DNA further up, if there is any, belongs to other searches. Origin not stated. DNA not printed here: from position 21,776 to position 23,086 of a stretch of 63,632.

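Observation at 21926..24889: DPPR-synthase-like UbiA enzyme plus two SDRs next to GT-C genes: a decaprenyl-phospho-pentose style donor pathway outside Actinobacteria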

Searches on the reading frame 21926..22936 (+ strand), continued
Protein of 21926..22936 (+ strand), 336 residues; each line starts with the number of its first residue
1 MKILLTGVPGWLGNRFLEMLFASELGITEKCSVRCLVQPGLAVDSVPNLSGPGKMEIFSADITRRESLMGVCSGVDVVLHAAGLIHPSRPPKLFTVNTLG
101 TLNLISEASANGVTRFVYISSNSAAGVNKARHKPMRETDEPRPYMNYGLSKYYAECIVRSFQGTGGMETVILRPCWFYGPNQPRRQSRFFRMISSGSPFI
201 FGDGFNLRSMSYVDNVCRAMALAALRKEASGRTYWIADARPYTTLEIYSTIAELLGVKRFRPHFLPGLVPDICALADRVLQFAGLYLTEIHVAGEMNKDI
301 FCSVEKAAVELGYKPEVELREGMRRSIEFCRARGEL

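Call 97: search_protein_families(library=pfam, proteins=[P0259, P0333, P0342, P0297, P0314, P0286, P0331, P0315], max_evalue=0.0001)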
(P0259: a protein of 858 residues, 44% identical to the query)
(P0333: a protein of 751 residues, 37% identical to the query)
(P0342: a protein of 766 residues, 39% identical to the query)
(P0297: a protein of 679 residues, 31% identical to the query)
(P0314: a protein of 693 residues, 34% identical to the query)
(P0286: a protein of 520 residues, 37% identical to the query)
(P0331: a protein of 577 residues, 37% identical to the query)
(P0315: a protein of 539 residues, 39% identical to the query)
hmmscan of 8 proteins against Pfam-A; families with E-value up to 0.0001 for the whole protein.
P0259 (858 aa): 14 families
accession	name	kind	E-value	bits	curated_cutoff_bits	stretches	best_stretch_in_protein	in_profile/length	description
PF00732.25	GMC_oxred_N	-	3.7e-32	112.3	23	1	67-273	2-217/218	GMC oxidoreductase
PF01370.27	Epimerase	-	9.2e-32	110.8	20.9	1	512-742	1-227/240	NAD dependent epimerase/dehydratase family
PF01073.25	3Beta_HSD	-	1.7e-23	83.5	22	1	513-765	1-262/280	3-beta hydroxysteroid dehydrogenase/isomerase family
PF16363.11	GDP_Man_Dehyd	-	7.8e-23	81.9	27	1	513-846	1-331/332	GDP-mannose 4,6 dehydratase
PF05199.19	GMC_oxred_C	-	3.9e-19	70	24.6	1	363-482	21-139/139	GMC oxidoreductase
PF00890.30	FAD_binding_2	-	7.2e-12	45.6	20.4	1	21-58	2-38/414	FAD binding domain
PF07993.18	NAD_binding_4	-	1.7e-11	44.2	20.1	1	514-699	1-213/258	Male sterility protein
PF13460.12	NAD_binding_10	-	1.2e-09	38.8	27.2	1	561-696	32-149/184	NAD(P)H-binding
PF04321.23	RmlD_sub_bind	-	1.9e-09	37.5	27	1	512-707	3-165/287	RmlD substrate binding domain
PF01266.30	DAO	-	1.7e-07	31.5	27.9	1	21-310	2-271/353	FAD dependent oxidoreductase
PF07992.20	Pyr_redox_2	-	1.9e-06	28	26.1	0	20-54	2-31/291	Pyridine nucleotide-disulphide oxidoreductase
PF02719.21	Polysacc_synt_2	-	3e-06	27.1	20.2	1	512-678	1-153/293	Polysaccharide biosynthesis protein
PF13450.12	NAD_binding_8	-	8.9e-06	26.3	21.9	1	23-52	1-30/68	NAD(P)-binding Rossmann-like domain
PF01494.25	FAD_binding_3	-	7.9e-05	22.5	22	1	18-74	1-57/349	FAD binding domain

P0333 (751 aa): 6 families
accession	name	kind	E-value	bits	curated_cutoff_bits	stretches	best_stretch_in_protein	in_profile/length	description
PF01370.27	Epimerase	-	7.9e-20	71.7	20.9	1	408-645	1-239/240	NAD dependent epimerase/dehydratase family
PF01073.25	3Beta_HSD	-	2.4e-17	63.3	22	1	409-655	1-259/280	3-beta hydroxysteroid dehydrogenase/isomerase family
PF16363.11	GDP_Man_Dehyd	-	5.4e-10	39.7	27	1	409-740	1-332/332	GDP-mannose 4,6 dehydratase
PF12710.13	HAD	-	3.6e-08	34.5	27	1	18-156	4-186/189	haloacid dehalogenase-like hydrolase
PF13460.12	NAD_binding_10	-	8.4e-06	26.2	27.2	1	459-541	36-108/184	NAD(P)H-binding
PF07993.18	NAD_binding_4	-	8.9e-05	22.2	20.1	0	410-540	1-144/258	Male sterility protein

P0342 (766 aa): 10 families
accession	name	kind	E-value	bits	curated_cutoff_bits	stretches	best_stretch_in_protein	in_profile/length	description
PF00732.25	GMC_oxred_N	-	7.4e-33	114.6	23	1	57-258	1-217/218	GMC oxidoreductase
PF01370.27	Epimerase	-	3.2e-32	112.3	20.9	1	491-708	2-224/240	NAD dependent epimerase/dehydratase family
PF01073.25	3Beta_HSD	-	1.2e-23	84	22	1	491-740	1-268/280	3-beta hydroxysteroid dehydrogenase/isomerase family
PF13460.12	NAD_binding_10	-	1.9e-15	57.6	27.2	1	494-663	1-147/184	NAD(P)H-binding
PF16363.11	GDP_Man_Dehyd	-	2.5e-13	50.6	27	1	491-707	1-235/332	GDP-mannose 4,6 dehydratase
PF04321.23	RmlD_sub_bind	-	2.7e-13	50.1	27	1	491-679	4-168/287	RmlD substrate binding domain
PF07993.18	NAD_binding_4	-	8e-13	48.6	20.1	1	492-701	1-254/258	Male sterility protein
PF01266.30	DAO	-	2.6e-09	37.5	27.9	1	11-315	1-283/353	FAD dependent oxidoreductase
PF00890.30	FAD_binding_2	-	3.4e-07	30.3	20.4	0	11-45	1-35/414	FAD binding domain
PF13450.12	NAD_binding_8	-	6e-05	23.7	21.9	0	14-42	1-29/68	NAD(P)-binding Rossmann-like domain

P0297 (679 aa): 8 families
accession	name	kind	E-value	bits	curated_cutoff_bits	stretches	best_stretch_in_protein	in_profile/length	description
PF01370.27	Epimerase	-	8.6e-49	166.5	20.9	2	352-568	2-223/240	NAD dependent epimerase/dehydratase family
PF01073.25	3Beta_HSD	-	5.7e-40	137.5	22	2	352-604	1-270/280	3-beta hydroxysteroid dehydrogenase/isomerase family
PF16363.11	GDP_Man_Dehyd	-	4.4e-29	102.4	27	2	379-604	27-268/332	GDP-mannose 4,6 dehydratase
PF13460.12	NAD_binding_10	-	6e-22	78.8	27.2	2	9-154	1-131/184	NAD(P)H-binding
PF05368.20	NmrA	-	1.8e-18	67.6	27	1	1-117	1-108/298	NmrA-like family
PF04321.23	RmlD_sub_bind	-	4e-16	59.4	27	2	406-539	34-164/287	RmlD substrate binding domain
PF07993.18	NAD_binding_4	-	1.3e-14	54.4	20.1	1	398-510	59-194/258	Male sterility protein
PF02719.21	Polysacc_synt_2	-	1.3e-12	48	20.2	1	401-472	55-132/293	Polysaccharide biosynthesis protein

P0314 (693 aa): 7 families
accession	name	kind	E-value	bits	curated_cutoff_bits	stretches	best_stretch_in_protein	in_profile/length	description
PF01370.27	Epimerase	-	1.3e-37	129.9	20.9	2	356-586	1-240/240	NAD dependent epimerase/dehydratase family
PF01073.25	3Beta_HSD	-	3.5e-22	79.2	22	1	358-610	2-273/280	3-beta hydroxysteroid dehydrogenase/isomerase family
PF13460.12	NAD_binding_10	-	3.4e-15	56.8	27.2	1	397-525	32-145/184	NAD(P)H-binding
PF04321.23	RmlD_sub_bind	-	1.9e-14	53.9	27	1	389-529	33-154/287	RmlD substrate binding domain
PF16363.11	GDP_Man_Dehyd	-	7.1e-10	39.3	27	1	357-572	1-236/332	GDP-mannose 4,6 dehydratase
PF07993.18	NAD_binding_4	-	9.5e-10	38.5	20.1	1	418-528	81-209/258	Male sterility protein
PF05368.20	NmrA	-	1.5e-09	38.3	27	0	2-111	2-103/298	NmrA-like family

P0286 (520 aa): 11 families
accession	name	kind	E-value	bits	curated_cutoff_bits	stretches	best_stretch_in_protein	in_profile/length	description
PF01370.27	Epimerase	-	1.6e-34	119.8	20.9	1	5-228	1-236/240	NAD dependent epimerase/dehydratase family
PF01073.25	3Beta_HSD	-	2e-25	89.8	22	1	48-227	45-244/280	3-beta hydroxysteroid dehydrogenase/isomerase family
PF16363.11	GDP_Man_Dehyd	-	7.5e-22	78.7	27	1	50-319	54-331/332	GDP-mannose 4,6 dehydratase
PF07993.18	NAD_binding_4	-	9.7e-16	58.1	20.1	1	60-180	79-215/258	Male sterility protein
PF00702.32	Hydrolase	-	1.4e-13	52.1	26.4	1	368-478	98-191/191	haloacid dehalogenase-like hydrolase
PF13460.12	NAD_binding_10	-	3.1e-13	50.5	27.2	1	37-176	28-150/184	NAD(P)H-binding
PF13242.12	Hydrolase_like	-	3.2e-11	43.4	22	1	439-486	2-50/75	HAD-hyrolase-like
PF04321.23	RmlD_sub_bind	-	8.9e-10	38.5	27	1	4-221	2-199/287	RmlD substrate binding domain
PF13419.12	HAD_2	-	1.6e-08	35.3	23.8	1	438-483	132-177/178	Haloacid dehalogenase-like hydrolase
PF08645.17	PNK3P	-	5.1e-08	33.3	22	1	339-471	2-130/161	Polynucleotide kinase 3 phosphatase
PF02719.21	Polysacc_synt_2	-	1.1e-07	31.7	20.2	1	53-159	59-155/293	Polysaccharide biosynthesis protein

P0331 (577 aa): 11 families
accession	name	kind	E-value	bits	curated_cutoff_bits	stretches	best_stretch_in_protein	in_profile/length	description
PF01370.27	Epimerase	-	6.9e-27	94.8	20.9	1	5-230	1-238/240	NAD dependent epimerase/dehydratase family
PF01073.25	3Beta_HSD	-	1.3e-21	77.3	22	1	53-254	48-272/280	3-beta hydroxysteroid dehydrogenase/isomerase family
PF16363.11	GDP_Man_Dehyd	-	1.2e-15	58.2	27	1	52-319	54-331/332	GDP-mannose 4,6 dehydratase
PF13460.12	NAD_binding_10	-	1.6e-12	48.1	27.2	1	51-173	40-147/184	NAD(P)H-binding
PF08241.18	Methyltransf_11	-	8.2e-11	42.8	21.2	1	396-475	4-88/95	Methyltransferase domain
PF07993.18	NAD_binding_4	-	3.8e-10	39.8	20.1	1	63-181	80-216/258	Male sterility protein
PF04321.23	RmlD_sub_bind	-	9.3e-09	35.2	27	1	56-248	34-229/287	RmlD substrate binding domain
PF02719.21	Polysacc_synt_2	-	4.3e-07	29.9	20.2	1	49-123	53-131/293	Polysaccharide biosynthesis protein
PF13489.12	Methyltransf_23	-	4.7e-07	30.1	27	1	363-520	8-142/164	Methyltransferase domain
PF13649.12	Methyltransf_25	-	4.6e-06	27.7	27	1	411-474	22-93/97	Methyltransferase domain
PF08242.18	Methyltransf_12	-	3.1e-05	25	30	1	381-471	1-89/98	Methyltransferase domain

P0315 (539 aa): 6 families
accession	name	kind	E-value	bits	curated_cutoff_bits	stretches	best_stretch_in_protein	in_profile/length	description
PF01370.27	Epimerase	-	8.4e-41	140.4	20.9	2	3-154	70-234/240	NAD dependent epimerase/dehydratase family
PF01073.25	3Beta_HSD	-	1.6e-26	93.4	22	2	3-187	72-274/280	3-beta hydroxysteroid dehydrogenase/isomerase family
PF16363.11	GDP_Man_Dehyd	-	3.4e-24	86.3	27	2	16-181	98-269/332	GDP-mannose 4,6 dehydratase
PF07993.18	NAD_binding_4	-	6.1e-18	65.3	20.1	2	4-102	96-209/258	Male sterility protein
PF04321.23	RmlD_sub_bind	-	9.7e-18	64.7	27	2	17-104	75-155/287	RmlD substrate binding domain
PF13460.12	NAD_binding_10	-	5e-11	43.2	27.2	1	20-102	74-148/184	NAD(P)H-binding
